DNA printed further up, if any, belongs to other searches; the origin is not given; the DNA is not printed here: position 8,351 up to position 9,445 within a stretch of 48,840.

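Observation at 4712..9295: Flavoprotein / radical-SAM / ArsM / atypical phosphoesterase cluster: a biosynthetic-looking organoarsenical locus with no resistance genes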

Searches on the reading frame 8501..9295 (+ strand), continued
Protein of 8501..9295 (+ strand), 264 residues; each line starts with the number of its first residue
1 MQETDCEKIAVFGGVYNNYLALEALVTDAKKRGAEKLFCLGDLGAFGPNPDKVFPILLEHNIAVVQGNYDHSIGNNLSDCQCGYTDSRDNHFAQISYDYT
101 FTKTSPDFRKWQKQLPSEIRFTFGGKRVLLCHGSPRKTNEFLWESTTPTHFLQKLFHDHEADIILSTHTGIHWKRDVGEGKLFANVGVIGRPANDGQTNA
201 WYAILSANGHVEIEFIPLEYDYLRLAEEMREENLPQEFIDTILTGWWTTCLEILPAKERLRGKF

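Call 64: fold_search(model_id=the predicted structure, library=pdb)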
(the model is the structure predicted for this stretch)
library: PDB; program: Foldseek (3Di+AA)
matches with E <= 10: 729; with E <= 0.001: 263
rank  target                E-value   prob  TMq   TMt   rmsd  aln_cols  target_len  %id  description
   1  3qfn_A                3.1e-16  1.00  0.77  0.81   3.4       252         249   23  Crystal structure of Streptococcal asymmetric Ap4A hydrolase and phosphodiesterase Spr1479/SapH in complex with inorga (released 2011-08-24)
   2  3qfm_B                4.5e-16  1.00  0.77  0.81   3.4       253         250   22  Crystal structure of Streptococcal asymmetric Ap4A hydrolase and phosphodiesterase Spr1479/SapH (released 2011-08-24)
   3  3qfm_A                8.3e-16  1.00  0.79  0.81   3.2       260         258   22  Crystal structure of Streptococcal asymmetric Ap4A hydrolase and phosphodiesterase Spr1479/SapH (released 2011-08-24)
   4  3rqz_C                1.6e-15  1.00  0.69  0.74   5.2       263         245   24  Crystal structure of metallophosphoesterase from Sphaerobacter thermophilus (released 2011-05-18)
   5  3rqz_A                4.3e-15  1.00  0.67  0.73   5.2       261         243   24  Crystal structure of metallophosphoesterase from Sphaerobacter thermophilus (released 2011-05-18)
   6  3rqz_B                9.4e-15  1.00  0.68  0.75   4.3       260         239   23  Crystal structure of metallophosphoesterase from Sphaerobacter thermophilus (released 2011-05-18)
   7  2gju_A                1.8e-14  1.00  0.75  0.78   4.2       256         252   22  Crystal structure of hypothetical protein PH1004 from Pyrococcus horikoshii OT3 (released 2006-10-10)
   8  1nnw_A                2.5e-14  1.00  0.75  0.79   3.9       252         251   22  hypothetical protein from Pyrococcus furiosus Pfu-1218608 (released 2003-02-11)
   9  8ese_Z                4.4e-09  1.00  0.41  0.57  10.5       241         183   16  Crystal structure of human Vps29 bound to a peptide from Vps35L (released 2023-05-24)
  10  3ck2                  1.2e-08  1.00  0.46  0.67   4.6       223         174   16  Crystal structure of conserved uncharacterized protein (predicted phosphoesterase COG0622) from Streptococcus pneumoniae (released 2008-04-01)
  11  8ttd_A                1.2e-08  1.00  0.40  0.54   8.9       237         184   15  Structure of VPS29 complexed with Fam21A repeat 21 (1328-1341) (released 2024-08-21)
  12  1z2w_A                1.2e-08  1.00  0.40  0.54   9.6       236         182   16  Crystal structure of mouse Vps29 complexed with Mn2+ (released 2005-06-21)
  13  6xsa_A                2.0e-08  1.00  0.44  0.61   8.2       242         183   15  Crystal structure of human Vps29 complexed with RaPID-derived cyclic peptide RT-L2 (released 2021-07-14)
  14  7u6f_B4               3.4e-08  1.00  0.40  0.55  10.4       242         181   14  Mouse retromer (VPS26/VPS35/VPS29) heterotrimers (released 2022-10-12)
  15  6xs7_A                3.9e-08  1.00  0.44  0.60   8.2       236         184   14  Crystal structure of human Vps29 complexed with RaPID-derived cyclic peptide RT-D2 (released 2021-07-14)
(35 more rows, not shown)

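Call 77: find_encoding_contigs(protein=P0301, flank=9000, max_places=2)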
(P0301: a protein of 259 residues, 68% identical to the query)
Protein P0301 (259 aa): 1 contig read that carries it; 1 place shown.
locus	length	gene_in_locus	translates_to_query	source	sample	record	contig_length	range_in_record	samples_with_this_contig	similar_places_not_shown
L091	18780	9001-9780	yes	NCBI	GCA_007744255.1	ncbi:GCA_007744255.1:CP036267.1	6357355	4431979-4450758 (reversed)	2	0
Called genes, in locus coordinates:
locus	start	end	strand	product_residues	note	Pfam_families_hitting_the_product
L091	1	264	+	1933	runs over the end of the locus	PF00069:Pkinase, PF07714:PK_Tyr_Ser-Thr, PF24814:WD40_Prp19, PF08662:eIF2A, PF23381:Beta-prop_IFT122_1st, PF23393:Beta-prop_WDR90_POC16_2nd, PF23409:Beta-prop_EML, PF23414:Beta-prop_EML_2, +147 more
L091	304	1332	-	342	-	PF06342:DUF1057 (weak), PF00561:Abhydrolase_1, PF07859:Abhydrolase_3 (weak), PF12146:Hydrolase_4, PF12697:Abhydrolase_6, PF20408:Abhydrolase_11 (weak), PF01738:DLH (faint)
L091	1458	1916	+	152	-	-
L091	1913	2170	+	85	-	-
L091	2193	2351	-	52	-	-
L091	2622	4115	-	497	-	PF00884:Sulfatase, PF01663:Phosphodiest (faint), PF02995:DUF229 (weak), PF16347:SGSH_C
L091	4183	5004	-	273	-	PF00106:adh_short, PF08659:KR (weak), PF01370:Epimerase (weak), PF13561:adh_short_C2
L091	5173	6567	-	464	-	PF00884:Sulfatase, PF01663:Phosphodiest (weak), PF16347:SGSH_C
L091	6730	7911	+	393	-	PF01761:DHQ_synthase, PF24621:DHQS_C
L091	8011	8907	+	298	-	PF04055:Radical_SAM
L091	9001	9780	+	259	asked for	PF12850:Metallophos_2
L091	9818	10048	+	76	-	-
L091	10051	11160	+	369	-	PF01408:GFO_IDH_MocA, PF22725:GFO_IDH_MocA_C3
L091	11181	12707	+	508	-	-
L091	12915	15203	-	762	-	PF00089:Trypsin, PF13365:Trypsin_2, PF06439:3keto-disac_hyd, PF13369:Transglut_core2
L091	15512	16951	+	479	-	PF00884:Sulfatase, PF01663:Phosphodiest (weak), PF16347:SGSH_C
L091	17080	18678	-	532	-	PF13400:Tad (weak)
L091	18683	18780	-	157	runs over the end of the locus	PF07811:TadE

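Call 78: find_encoding_contigs(protein=P0319, flank=9000, max_places=2)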
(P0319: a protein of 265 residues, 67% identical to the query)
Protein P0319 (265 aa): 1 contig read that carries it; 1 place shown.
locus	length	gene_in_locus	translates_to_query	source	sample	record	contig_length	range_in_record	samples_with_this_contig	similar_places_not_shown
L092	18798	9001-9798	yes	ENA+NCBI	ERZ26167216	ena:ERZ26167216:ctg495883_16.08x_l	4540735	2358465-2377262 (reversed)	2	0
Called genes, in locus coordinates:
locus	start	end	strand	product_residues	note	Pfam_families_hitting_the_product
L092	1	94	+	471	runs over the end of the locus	PF11638:DnaA_N, PF00308:Bac_DnaA, PF01695:IstB_IS21 (faint), PF08299:Bac_DnaA_C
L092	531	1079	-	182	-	PF25917:BSH_RND (faint), PF25973:BSH_CzcB (weak), PF00364:Biotin_lipoyl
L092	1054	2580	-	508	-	PF00289:Biotin_carb_N, PF02222:ATP-grasp (weak), PF02786:CPSase_L_D2, PF07478:Dala_Dala_lig_C, PF08443:RimK, PF02785:Biotin_carb_C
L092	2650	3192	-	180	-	PF03417:AAT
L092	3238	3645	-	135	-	-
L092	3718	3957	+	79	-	-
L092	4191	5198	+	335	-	PF01018:GTP1_OBG, PF01926:MMR_HSR1, PF02421:FeoB_N (weak)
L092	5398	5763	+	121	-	PF00929:RNase_T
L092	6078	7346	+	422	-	PF00070:Pyr_redox (faint), PF07992:Pyr_redox_2 (faint), PF13738:Pyr_redox_3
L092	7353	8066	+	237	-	PF00535:Glycos_transf_2, PF10111:Glyco_tranf_2_2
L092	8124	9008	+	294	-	PF04055:Radical_SAM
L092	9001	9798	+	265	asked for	PF00149:Metallophos (weak), PF12850:Metallophos_2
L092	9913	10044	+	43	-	-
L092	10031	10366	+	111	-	-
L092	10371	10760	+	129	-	PF07690:MFS_1 (weak)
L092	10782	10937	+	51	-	-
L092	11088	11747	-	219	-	PF00528:BPD_transp_1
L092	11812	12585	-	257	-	PF13531:SBP_bac_11, PF01547:SBP_bac_1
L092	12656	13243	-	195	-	PF01066:CDP-OH_P_transf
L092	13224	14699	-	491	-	PF13506:Glyco_transf_21, PF00535:Glycos_transf_2, PF13641:Glyco_tranf_2_3, PF13632:Glyco_trans_2_3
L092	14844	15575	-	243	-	-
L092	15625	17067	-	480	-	PF02386:TrkH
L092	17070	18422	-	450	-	PF00587:tRNA-synt_2b, PF03129:HGTP_anticodon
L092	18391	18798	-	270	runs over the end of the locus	PF11967:RecO_N, PF02565:RecO_C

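Call 79: search_protein_families(library=ncbifam, proteins=[L092:7353-8066:+, L092:6078-7346:+, L091:6730-7911:+, L091:10051-11160:+, L091:11181-12707:+], max_evalue=0.000001)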
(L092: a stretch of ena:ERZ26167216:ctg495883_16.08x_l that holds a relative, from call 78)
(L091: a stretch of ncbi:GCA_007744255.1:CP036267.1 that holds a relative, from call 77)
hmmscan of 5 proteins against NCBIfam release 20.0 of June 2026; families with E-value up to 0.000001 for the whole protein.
L092:7353-8066:+ (237 aa): 8 families
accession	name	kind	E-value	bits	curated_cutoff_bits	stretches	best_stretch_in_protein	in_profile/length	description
TIGR04283.1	glyco_like_mftF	equivalog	1.7e-73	246.9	182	1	6-233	1-221/221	TIGR04283 family arsenosugar biosynthesis glycosyltransferase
TIGR03965.1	mycofact_glyco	equivalog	1.4e-13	50.5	280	1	4-96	74-166/467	mycofactocin biosynthesis glycosyltransferase MftF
TIGR04182.1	glyco_TIGR04182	equivalog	1.3e-10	41.2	325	1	6-149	2-138/293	S-layer glycoprotein N-glycosyltransferase AglJ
TIGR03937.1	PgaC_IcaA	equivalog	1.6e-09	37.3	422.3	1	4-116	45-157/407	poly-beta-1,6-N-acetyl-D-glucosamine synthase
NF007986.1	PRK10714.1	equivalog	6.3e-09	35.3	529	1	5-157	7-163/316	undecaprenyl-phosphate 4-deoxy-4-formamido-L-arabinose transferase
NF041875.1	EPS_EpsD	equivalog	1.9e-08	34.1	370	0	7-98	2-93/325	exopolysaccharide biosynthesis glycosyltransferase EpsD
NF010496.0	PRK13915.1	equivalog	1.1e-07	31.2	262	1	5-102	32-134/307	glucosyl-3-phosphoglycerate synthase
NF007482.0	PRK10073.1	equivalog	3.6e-07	29.5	423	1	4-107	6-108/334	glycosyltransferase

L092:6078-7346:+ (422 aa): 3 families
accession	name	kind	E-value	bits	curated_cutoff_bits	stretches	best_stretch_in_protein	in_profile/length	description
TIGR04018.1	Bthiol_YpdA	hypoth_equivalog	4.5e-13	48.7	339.9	0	10-51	2-43/316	YpdA family putative bacillithiol disulfide reductase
TIGR01292.1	TRX_reduct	equivalog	4.9e-09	35.4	343.45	0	10-47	3-40/300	thioredoxin-disulfide reductase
NF009409.0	PRK12770.1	subfamily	2.1e-08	33.6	343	0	6-38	17-49/360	putative glutamate synthase subunit beta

L091:6730-7911:+ (393 aa): 6 families
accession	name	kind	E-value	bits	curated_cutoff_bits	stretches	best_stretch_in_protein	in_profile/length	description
NF004852.0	PRK06203.1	equivalog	1.1e-152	508.7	333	1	3-386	9-398/407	3-dehydroquinate synthase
TIGR01357.1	aroB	equivalog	1.7e-65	221.5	305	1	83-375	52-342/344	3-dehydroquinate synthase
TIGR04425.1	P_lya_rel_AroB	hypoth_equivalog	1.8e-47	162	400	1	96-379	64-344/348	AroB-related putative sugar phosphate phospholyase (cyclizing)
NF010556.0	PRK13951.1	equivalog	6.7e-33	114.3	560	1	87-376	211-491/492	bifunctional shikimate kinase AroK/3-dehydroquinate synthase AroB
NF010627.0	PRK14021.1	equivalog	1.2e-30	106.4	565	1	87-369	243-530/542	bifunctional shikimate kinase/3-dehydroquinate synthase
NF002022.0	PRK00843.1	equivalog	2.4e-07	30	413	0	95-205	68-173/350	NAD(P)-dependent glycerol-1-phosphate dehydrogenase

L091:10051-11160:+ (369 aa): 5 families
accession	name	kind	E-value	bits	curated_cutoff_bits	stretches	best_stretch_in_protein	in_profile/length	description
NF041392.1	XylDh_Gfo6_Halo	equivalog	3.3e-21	75.5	350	1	20-272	32-278/350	D-xylose 1-dehydrogenase Gfo6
TIGR04380.1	myo_inos_iolG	equivalog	2.2e-18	66.2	355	1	6-161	2-150/330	inositol 2-dehydrogenase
NF052479.1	LevoglcsnDh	equivalog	1.4e-14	53.6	650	1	64-200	63-199/386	levoglucosan dehydrogenase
NF040723.1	UDP-GlcNAcDh_Arch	equivalog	2e-12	47.3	450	1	64-160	51-145/302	UDP-N-acetylglucosamine 3-dehydrogenase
NF052679.1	InsChiInosDhIolG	equivalog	7.8e-12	44.9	540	1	7-157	4-149/343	bifunctional inositol 2-dehydrogenase/D-chiro-inositol 1-dehydrogenase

L091:11181-12707:+ (508 aa): 0 families

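Call 99: search_protein_representatives(alignment_id=A2)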
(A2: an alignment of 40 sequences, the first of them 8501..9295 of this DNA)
Query: 40 sequences, 264 profile positions. Proteins with E-value up to 0.001 (for the whole library): 9629; up to 1e-10: 2631; up to 1e-30: 250. The best 150 are listed.
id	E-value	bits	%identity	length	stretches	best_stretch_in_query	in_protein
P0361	8.8e-117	405.6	-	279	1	6-264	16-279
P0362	2.1e-115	401.0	-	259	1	8-264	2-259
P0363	4.2e-92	324.7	-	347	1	6-264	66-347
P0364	2.9e-90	318.7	-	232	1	8-180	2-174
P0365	3.4e-85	302.0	-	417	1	6-264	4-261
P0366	3.8e-85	301.9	-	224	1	4-176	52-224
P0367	9.6e-83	294.0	-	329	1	5-256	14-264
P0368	5.0e-82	291.6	-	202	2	7-165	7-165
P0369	2.0e-81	289.7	-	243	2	26-138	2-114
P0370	3.7e-81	288.8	-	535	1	8-264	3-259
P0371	6.9e-80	284.6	-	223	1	53-212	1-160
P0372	3.9e-79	282.2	-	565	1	4-264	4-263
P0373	1.4e-78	280.3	-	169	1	5-168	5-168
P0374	9.1e-78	277.7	-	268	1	6-264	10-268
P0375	9.5e-77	274.3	-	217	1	6-156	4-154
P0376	1.1e-75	270.9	-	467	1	5-264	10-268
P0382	1.8e-72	260.3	-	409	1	5-256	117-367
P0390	1.1e-59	218.4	-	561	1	8-264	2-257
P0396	5.6e-57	209.5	-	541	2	8-146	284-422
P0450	1.3e-42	162.4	-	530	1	4-261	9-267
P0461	7.2e-42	160.0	-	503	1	7-261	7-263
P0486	2.6e-39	151.6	-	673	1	8-261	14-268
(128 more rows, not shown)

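Call 100: search_protein_families(library=pfam, proteins=[P0370, P0372, P0390, P0450, P0461, P0486, P0376, P0365, P0396, P0382], max_evalue=0.0001)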
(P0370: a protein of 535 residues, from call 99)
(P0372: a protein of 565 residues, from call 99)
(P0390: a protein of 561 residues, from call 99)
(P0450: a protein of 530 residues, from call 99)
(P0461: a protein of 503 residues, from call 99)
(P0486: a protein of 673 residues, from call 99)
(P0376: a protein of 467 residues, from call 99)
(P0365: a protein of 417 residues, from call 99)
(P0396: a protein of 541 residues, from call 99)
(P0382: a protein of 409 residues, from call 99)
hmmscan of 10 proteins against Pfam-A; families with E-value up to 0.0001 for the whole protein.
P0370 (535 aa): 1 family
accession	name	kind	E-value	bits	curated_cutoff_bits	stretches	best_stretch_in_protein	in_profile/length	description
PF12850.12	Metallophos_2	-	2.4e-11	44.3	27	1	16-202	15-152/154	Calcineurin-like phosphoesterase superfamily domain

P0372 (565 aa): 2 families
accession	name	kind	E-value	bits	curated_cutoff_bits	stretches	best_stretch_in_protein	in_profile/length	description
PF04055.27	Radical_SAM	-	1.4e-18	68.1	29.5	1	315-448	6-143/166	Radical SAM superfamily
PF12850.12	Metallophos_2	-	1.7e-12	48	27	1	23-207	17-153/154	Calcineurin-like phosphoesterase superfamily domain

P0390 (561 aa): 1 family
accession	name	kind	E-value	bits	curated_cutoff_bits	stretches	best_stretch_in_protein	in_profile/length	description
PF12850.12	Metallophos_2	-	2.2e-06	28.2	27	1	1-162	1-116/154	Calcineurin-like phosphoesterase superfamily domain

P0450 (530 aa): 9 families
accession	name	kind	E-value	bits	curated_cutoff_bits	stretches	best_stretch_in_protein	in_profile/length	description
PF13847.12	Methyltransf_31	-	9e-31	106.9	27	1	347-492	3-145/145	Methyltransferase domain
PF08241.18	Methyltransf_11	-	1.1e-19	71.3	21.2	1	352-450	1-94/95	Methyltransferase domain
PF13649.12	Methyltransf_25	-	1e-18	68.2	27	1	351-447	1-97/97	Methyltransferase domain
PF01209.24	Ubie_methyltran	-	1.3e-13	51.3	20.1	1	344-452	44-152/233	ubiE/COQ5 methyltransferase family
PF08242.18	Methyltransf_12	-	1e-10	42.7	30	1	352-449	1-98/98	Methyltransferase domain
PF13489.12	Methyltransf_23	-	1.9e-10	41.1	27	1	343-495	18-161/164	Methyltransferase domain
PF00149.33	Metallophos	-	1.2e-08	36.1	21.5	1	12-187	9-170/191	Calcineurin-like phosphoesterase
PF01135.25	PCMT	-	7.8e-07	29.5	20.3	1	345-450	71-170/210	Protein-L-isoaspartate(D-aspartate) O-methyltransferase (PCMT)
PF20922.3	Anamorsin_N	-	1e-05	25.7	27.1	1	406-485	41-123/163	Anamorsin, N-terminal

P0461 (503 aa): 2 families
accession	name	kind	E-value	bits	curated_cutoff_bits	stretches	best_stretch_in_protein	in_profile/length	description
PF00149.33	Metallophos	-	1.8e-07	32.3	21.5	1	15-178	11-160/191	Calcineurin-like phosphoesterase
PF12850.12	Metallophos_2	-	4.8e-06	27.1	27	1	17-207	11-151/154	Calcineurin-like phosphoesterase superfamily domain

P0486 (673 aa): 6 families
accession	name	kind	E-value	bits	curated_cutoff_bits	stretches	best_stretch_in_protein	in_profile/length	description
PF08241.18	Methyltransf_11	-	1.3e-17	64.6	21.2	1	411-518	1-94/95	Methyltransferase domain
PF13649.12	Methyltransf_25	-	2.1e-14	54.4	27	1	410-515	1-97/97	Methyltransferase domain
PF12850.12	Metallophos_2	-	4.5e-13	49.9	27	1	24-204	12-143/154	Calcineurin-like phosphoesterase superfamily domain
PF13847.12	Methyltransf_31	-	6.4e-12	45.8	27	1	409-539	6-129/145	Methyltransferase domain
PF01209.24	Ubie_methyltran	-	2.6e-09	37.2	20.1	1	409-518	50-150/233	ubiE/COQ5 methyltransferase family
PF08242.18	Methyltransf_12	-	1.4e-06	29.3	30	1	413-517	3-98/98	Methyltransferase domain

P0376 (467 aa): 1 family
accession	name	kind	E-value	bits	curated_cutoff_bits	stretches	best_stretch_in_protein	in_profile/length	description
PF12850.12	Metallophos_2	-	1.2e-08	35.5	27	1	34-212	23-153/154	Calcineurin-like phosphoesterase superfamily domain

P0365 (417 aa): 1 family
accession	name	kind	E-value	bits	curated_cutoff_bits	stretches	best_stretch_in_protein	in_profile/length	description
PF12850.12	Metallophos_2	-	7.9e-12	45.9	27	1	5-205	1-153/154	Calcineurin-like phosphoesterase superfamily domain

P0396 (541 aa): 0 families

P0382 (409 aa): 2 families
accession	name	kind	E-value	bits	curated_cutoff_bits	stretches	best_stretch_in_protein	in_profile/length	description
PF12850.12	Metallophos_2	-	7.5e-11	42.7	27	1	120-317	2-151/154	Calcineurin-like phosphoesterase superfamily domain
PF00535.33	Glycos_transf_2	-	6.2e-07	29.9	23.3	1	4-54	1-58/168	Glycosyl transferase family 2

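Call 102: list_cluster_members(proteins=[P0372, P0450, P0486, P0376, P0461, P0365])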
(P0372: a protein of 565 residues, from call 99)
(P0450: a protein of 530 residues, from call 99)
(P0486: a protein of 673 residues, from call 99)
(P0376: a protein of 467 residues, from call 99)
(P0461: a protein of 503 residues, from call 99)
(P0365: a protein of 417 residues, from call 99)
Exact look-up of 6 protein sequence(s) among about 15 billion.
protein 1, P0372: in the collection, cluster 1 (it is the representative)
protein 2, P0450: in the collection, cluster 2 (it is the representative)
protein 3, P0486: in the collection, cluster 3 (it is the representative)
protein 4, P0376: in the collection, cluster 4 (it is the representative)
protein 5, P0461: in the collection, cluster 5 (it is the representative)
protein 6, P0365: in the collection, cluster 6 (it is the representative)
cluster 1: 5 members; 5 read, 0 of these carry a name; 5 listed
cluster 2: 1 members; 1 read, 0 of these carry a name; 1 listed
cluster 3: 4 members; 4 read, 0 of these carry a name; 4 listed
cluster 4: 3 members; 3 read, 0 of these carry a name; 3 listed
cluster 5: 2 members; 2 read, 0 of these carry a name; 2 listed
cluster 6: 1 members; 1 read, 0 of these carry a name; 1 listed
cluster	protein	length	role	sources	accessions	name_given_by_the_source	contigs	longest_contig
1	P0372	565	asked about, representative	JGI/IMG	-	-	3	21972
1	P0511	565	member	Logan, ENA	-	-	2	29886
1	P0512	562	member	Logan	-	-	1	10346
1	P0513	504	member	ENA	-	-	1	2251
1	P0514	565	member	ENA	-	-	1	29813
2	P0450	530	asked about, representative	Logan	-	-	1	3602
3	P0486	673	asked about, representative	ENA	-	-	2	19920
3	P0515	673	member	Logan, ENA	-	-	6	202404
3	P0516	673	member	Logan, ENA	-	-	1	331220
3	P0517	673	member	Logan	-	-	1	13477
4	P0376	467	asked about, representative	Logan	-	-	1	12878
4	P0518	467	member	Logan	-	-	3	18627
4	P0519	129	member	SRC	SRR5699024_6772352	-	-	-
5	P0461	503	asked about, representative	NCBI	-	-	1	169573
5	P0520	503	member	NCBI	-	-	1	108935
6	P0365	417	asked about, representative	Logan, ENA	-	-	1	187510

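Call 103: find_encoding_contigs(protein=P0486, flank=8000, max_places=2)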
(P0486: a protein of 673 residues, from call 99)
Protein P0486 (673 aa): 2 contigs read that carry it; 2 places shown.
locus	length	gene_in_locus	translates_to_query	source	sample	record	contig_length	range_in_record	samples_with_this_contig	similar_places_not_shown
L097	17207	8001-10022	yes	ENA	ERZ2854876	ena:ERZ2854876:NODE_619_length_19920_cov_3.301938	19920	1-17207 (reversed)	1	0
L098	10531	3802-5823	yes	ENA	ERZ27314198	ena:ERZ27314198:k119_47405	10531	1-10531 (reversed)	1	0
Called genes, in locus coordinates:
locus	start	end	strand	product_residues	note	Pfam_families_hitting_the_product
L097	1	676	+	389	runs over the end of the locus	PF01168:Ala_racemase_N, PF00842:Ala_racemase_C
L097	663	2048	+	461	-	PF18073:Zn_ribbon_LapB, PF13481:AAA_25, PF03796:DnaB_C, PF06745:ATPase, PF13191:AAA_16 (faint), PF23442:DUF7125, PF13401:AAA_22 (weak), PF13541:ChlI (weak)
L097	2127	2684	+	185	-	PF02674:Colicin_V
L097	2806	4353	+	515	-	PF13522:GATase_6, PF13537:GATase_7, PF00156:Pribosyltran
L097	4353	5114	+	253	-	PF00106:adh_short, PF08659:KR, PF13561:adh_short_C2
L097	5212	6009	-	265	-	PF00753:Lactamase_B (weak), PF12706:Lactamase_B_2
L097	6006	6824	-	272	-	PF01026:TatD_DNase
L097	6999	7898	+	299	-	PF00491:Arginase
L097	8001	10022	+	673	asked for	PF12850:Metallophos_2, PF01209:Ubie_methyltran, PF08241:Methyltransf_11, PF08242:Methyltransf_12 (weak), PF13649:Methyltransf_25, PF13847:Methyltransf_31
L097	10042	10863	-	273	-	PF00528:BPD_transp_1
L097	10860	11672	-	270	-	PF00005:ABC_tran, PF02463:SMC_N (faint), PF13304:AAA_21 (faint)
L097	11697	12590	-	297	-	PF12974:Phosphonate-bd, PF09084:NMT1, PF16868:NMT1_3 (weak)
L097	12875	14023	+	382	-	PF01979:Amidohydro_1 (weak), PF07969:Amidohydro_3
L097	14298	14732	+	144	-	-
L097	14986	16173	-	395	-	PF01128:IspD, PF12804:NTP_transf_3, PF02542:YgbB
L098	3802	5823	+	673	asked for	PF12850:Metallophos_2, PF01209:Ubie_methyltran, PF08241:Methyltransf_11, PF08242:Methyltransf_12 (weak), PF13649:Methyltransf_25, PF13847:Methyltransf_31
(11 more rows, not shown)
